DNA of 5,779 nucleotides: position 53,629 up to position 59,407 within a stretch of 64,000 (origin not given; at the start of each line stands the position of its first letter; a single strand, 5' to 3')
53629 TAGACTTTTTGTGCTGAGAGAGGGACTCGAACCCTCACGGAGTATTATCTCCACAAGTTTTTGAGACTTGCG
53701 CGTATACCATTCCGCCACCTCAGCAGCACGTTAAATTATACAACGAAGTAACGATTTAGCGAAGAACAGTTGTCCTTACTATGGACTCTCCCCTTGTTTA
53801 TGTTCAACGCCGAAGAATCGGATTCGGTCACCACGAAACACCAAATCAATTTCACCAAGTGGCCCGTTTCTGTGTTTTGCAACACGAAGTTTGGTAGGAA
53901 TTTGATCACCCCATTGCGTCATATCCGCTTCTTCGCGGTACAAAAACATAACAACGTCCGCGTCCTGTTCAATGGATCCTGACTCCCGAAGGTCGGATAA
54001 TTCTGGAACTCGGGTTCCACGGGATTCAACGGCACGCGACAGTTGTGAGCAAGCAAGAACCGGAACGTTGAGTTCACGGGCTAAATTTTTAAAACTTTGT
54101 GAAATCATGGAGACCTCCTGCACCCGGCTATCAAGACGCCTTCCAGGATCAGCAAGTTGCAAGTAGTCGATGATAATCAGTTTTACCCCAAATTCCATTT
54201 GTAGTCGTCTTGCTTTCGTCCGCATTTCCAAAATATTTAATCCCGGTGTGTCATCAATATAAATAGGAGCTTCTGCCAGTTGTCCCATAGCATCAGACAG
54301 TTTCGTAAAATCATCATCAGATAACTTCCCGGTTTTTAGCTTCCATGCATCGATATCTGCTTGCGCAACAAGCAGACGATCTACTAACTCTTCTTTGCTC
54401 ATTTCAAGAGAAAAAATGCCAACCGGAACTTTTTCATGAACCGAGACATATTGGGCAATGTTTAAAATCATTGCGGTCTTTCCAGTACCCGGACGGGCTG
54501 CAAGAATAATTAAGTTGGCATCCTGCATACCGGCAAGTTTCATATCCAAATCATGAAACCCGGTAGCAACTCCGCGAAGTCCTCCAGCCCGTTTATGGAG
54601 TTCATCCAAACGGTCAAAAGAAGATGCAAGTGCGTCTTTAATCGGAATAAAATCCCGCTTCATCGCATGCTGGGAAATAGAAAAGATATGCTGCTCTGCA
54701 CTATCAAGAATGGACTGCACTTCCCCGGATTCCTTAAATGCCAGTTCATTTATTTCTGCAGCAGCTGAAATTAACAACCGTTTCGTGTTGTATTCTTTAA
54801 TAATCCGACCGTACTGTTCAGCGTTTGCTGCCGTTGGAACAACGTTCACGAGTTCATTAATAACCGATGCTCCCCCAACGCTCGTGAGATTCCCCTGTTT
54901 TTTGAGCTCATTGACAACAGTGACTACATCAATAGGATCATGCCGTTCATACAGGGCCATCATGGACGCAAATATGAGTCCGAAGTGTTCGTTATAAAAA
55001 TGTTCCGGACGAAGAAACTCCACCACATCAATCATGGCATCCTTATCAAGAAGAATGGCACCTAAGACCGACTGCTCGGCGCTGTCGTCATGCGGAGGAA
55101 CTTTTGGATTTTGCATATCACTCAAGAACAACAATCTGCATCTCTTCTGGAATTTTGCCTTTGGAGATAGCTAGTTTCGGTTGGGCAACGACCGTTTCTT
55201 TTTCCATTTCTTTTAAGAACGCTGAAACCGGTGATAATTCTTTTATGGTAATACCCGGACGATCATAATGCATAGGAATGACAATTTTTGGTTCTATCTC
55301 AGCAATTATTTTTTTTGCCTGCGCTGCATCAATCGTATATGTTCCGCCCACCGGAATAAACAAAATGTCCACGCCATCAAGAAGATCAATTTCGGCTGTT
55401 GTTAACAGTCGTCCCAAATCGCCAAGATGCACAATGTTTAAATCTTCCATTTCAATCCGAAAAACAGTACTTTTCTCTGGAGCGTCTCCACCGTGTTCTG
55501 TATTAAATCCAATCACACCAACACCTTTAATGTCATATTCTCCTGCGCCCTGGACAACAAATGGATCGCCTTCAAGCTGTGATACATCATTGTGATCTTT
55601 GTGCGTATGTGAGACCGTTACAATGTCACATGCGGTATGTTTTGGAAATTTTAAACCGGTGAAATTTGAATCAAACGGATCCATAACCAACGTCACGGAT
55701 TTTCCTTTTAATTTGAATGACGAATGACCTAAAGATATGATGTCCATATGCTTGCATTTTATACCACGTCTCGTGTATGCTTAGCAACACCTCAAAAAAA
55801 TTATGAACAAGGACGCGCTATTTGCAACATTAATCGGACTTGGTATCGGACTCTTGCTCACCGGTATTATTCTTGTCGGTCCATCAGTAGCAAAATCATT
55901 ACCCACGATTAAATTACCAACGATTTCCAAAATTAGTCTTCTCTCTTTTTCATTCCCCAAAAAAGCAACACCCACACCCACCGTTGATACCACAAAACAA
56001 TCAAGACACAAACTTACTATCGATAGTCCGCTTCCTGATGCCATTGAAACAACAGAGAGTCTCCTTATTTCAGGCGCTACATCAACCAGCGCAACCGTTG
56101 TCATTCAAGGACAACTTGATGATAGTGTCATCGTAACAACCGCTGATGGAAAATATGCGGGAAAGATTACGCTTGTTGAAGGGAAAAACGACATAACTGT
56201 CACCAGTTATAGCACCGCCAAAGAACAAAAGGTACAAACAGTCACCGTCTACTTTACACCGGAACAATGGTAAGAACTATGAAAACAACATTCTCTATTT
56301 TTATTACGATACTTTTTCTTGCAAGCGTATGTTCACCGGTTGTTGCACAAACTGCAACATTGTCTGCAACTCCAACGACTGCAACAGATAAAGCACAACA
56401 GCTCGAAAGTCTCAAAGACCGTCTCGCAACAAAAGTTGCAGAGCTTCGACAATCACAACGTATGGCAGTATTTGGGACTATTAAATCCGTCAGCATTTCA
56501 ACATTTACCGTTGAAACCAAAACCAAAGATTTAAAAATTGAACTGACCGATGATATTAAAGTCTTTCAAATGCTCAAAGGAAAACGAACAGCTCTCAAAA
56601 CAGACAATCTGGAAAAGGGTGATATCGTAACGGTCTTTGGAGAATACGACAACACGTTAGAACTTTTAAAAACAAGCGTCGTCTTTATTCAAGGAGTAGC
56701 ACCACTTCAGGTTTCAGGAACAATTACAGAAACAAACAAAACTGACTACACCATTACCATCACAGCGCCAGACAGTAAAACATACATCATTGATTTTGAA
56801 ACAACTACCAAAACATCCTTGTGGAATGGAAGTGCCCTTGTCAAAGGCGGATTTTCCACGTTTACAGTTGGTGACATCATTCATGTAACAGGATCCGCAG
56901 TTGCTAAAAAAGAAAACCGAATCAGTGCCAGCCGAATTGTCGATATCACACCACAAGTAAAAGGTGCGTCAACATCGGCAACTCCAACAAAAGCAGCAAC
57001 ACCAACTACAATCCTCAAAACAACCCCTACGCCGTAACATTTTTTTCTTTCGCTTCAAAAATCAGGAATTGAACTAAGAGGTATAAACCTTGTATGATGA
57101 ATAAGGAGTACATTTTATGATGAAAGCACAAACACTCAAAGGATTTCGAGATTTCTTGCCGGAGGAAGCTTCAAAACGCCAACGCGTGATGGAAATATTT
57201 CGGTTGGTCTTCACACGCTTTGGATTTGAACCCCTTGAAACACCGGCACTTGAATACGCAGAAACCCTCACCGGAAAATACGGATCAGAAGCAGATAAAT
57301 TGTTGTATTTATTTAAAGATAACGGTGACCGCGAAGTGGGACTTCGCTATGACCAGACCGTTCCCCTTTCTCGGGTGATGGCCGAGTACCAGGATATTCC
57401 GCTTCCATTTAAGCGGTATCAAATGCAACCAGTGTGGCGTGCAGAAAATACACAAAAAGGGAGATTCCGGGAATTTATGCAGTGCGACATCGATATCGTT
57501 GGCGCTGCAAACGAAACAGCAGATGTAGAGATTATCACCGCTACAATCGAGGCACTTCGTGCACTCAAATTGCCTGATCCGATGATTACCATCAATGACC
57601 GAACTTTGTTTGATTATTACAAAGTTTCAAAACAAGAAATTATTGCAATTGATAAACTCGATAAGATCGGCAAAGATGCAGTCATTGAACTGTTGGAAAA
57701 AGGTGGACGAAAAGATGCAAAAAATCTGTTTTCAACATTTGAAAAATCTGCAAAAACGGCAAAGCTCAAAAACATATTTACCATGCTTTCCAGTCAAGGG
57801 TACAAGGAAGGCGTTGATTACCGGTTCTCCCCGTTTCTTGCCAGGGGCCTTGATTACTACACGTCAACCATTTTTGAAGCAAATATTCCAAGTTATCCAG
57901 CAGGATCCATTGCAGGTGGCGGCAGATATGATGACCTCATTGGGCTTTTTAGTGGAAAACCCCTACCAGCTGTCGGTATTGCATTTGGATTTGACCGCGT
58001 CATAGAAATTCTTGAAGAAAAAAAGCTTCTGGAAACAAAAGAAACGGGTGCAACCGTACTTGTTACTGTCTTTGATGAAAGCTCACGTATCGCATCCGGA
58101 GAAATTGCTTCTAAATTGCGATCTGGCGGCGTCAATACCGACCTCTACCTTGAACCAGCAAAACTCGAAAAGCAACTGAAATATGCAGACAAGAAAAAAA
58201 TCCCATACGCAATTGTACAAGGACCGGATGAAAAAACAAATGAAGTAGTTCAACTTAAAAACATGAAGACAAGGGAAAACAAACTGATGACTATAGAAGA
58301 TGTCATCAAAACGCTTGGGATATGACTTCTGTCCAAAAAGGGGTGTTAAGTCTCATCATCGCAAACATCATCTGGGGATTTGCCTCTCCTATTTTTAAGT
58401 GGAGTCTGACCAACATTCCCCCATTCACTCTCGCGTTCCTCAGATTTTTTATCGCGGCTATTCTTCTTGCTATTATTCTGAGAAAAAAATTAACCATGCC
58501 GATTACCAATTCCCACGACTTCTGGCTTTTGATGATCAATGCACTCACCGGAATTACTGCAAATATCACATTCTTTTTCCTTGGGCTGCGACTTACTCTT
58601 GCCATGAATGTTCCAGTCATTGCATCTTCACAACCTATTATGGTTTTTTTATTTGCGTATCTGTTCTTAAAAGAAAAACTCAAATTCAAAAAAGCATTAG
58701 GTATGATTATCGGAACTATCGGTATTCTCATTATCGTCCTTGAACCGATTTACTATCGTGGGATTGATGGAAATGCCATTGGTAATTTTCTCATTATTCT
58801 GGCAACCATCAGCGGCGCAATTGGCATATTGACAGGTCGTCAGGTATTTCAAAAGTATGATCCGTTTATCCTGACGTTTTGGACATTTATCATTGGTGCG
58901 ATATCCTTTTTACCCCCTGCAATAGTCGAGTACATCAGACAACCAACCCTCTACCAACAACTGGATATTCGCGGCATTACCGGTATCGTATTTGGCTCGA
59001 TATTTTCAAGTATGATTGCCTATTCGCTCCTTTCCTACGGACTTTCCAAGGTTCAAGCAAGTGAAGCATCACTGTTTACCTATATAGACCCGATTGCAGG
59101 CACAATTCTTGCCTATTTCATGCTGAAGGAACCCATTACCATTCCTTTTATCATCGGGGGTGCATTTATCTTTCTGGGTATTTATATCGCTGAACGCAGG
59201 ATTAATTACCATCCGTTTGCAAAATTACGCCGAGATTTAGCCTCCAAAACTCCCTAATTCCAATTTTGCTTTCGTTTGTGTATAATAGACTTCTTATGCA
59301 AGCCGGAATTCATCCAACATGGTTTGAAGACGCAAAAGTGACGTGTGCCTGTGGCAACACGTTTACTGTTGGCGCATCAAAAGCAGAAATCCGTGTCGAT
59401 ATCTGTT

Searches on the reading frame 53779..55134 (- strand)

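Call 61: search_protein_families(library=pfam, proteins=[window:53779-55134:-])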
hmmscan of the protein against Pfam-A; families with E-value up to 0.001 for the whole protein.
window:53779-55134:- (451 aa): 4 families
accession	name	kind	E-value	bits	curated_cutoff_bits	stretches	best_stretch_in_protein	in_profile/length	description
PF03796.21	DnaB_C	-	1.1e-97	326.9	27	1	188-440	1-253/255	DnaB-like helicase C terminal domain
PF00772.26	DnaB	-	4.1e-33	113.9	23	1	13-114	2-103/103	DnaB-like helicase N terminal domain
PF13481.12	AAA_25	-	3.2e-12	46.9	27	1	205-364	32-189/195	AAA domain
PF06745.19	ATPase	-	0.00064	19.6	26.6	0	189-327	1-130/231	KaiC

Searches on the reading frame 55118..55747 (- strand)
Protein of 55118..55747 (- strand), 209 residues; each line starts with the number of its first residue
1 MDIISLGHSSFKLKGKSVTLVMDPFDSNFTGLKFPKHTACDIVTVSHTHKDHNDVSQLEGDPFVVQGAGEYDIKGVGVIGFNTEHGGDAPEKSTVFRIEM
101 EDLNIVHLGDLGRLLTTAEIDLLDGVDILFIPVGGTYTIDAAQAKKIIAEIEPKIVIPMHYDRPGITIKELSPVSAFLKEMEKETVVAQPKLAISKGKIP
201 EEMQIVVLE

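Call 84: search_protein_families(library=pfam, proteins=[window:55118-55747:-], max_evalue=0.0001)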
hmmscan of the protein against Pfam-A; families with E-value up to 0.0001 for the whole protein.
window:55118-55747:- (209 aa): 2 families
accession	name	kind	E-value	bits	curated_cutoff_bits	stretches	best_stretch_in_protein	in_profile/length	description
PF13483.12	Lactamase_B_3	-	5.9e-43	147.1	24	1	3-160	2-160/160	Beta-lactamase superfamily domain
PF12706.13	Lactamase_B_2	-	2.3e-08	34.3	27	1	62-161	95-200/200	Beta-lactamase superfamily domain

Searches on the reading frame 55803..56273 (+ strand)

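Call 84: search_protein_families(library=pfam, proteins=[window:55803-56273:+], max_evalue=0.0001)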
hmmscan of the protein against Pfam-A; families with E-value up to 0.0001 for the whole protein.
window:55803-56273:+ (156 aa): 1 family
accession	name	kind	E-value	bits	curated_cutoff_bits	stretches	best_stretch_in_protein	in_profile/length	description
PF09136.16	Glucodextran_B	-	2.6e-09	37.3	27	1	70-150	2-80/83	Glucodextranase, domain B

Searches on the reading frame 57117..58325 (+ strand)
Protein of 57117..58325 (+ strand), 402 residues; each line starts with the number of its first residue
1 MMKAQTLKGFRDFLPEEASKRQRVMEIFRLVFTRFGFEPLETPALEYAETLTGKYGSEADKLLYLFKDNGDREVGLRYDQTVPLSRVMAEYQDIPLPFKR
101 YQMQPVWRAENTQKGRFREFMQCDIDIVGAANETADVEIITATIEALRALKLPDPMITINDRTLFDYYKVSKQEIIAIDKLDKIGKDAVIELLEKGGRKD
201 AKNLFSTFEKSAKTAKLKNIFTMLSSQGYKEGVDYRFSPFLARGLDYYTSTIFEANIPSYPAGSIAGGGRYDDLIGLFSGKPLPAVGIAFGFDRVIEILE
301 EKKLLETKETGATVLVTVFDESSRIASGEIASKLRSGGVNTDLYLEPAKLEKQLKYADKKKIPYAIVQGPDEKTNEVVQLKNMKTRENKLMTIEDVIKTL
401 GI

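Call 61: search_protein_families(library=pfam, proteins=[window:57117-58325:+])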
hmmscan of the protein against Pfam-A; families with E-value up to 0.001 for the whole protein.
window:57117-58325:+ (402 aa): 4 families
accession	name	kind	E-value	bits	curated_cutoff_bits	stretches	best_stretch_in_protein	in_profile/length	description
PF13393.11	tRNA-synt_His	-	4.2e-41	141.6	25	2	9-166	1-157/308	Histidyl-tRNA synthetase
PF03129.25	HGTP_anticodon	-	1e-14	54.9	21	1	328-400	19-91/94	Anticodon binding domain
PF00587.30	tRNA-synt_2b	-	3.3e-08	34.2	29.3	1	64-193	1-137/179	tRNA synthetase class II core domain (G, H, P, S and T)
PF00152.25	tRNA-synt_2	-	4.3e-07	29.7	25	0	14-130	18-124/308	tRNA synthetases class II (D, K and N)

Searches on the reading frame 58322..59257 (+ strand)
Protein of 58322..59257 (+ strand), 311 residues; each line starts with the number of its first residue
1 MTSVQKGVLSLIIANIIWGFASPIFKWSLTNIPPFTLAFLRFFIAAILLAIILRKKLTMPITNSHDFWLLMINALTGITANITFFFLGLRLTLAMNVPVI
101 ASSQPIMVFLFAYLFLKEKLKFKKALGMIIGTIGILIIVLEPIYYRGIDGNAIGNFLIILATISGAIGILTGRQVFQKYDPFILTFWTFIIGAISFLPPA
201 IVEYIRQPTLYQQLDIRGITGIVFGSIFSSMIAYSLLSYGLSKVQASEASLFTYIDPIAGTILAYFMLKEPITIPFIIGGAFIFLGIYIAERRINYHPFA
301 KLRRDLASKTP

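Call 61: search_protein_families(library=pfam, proteins=[window:58322-59257:+])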
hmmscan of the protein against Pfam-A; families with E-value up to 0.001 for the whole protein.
window:58322-59257:+ (311 aa): 1 family
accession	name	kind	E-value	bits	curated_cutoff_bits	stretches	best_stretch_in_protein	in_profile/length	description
PF00892.27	EamA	-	4.1e-47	160.3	28.2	2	153-289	2-132/135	EamA-like transporter family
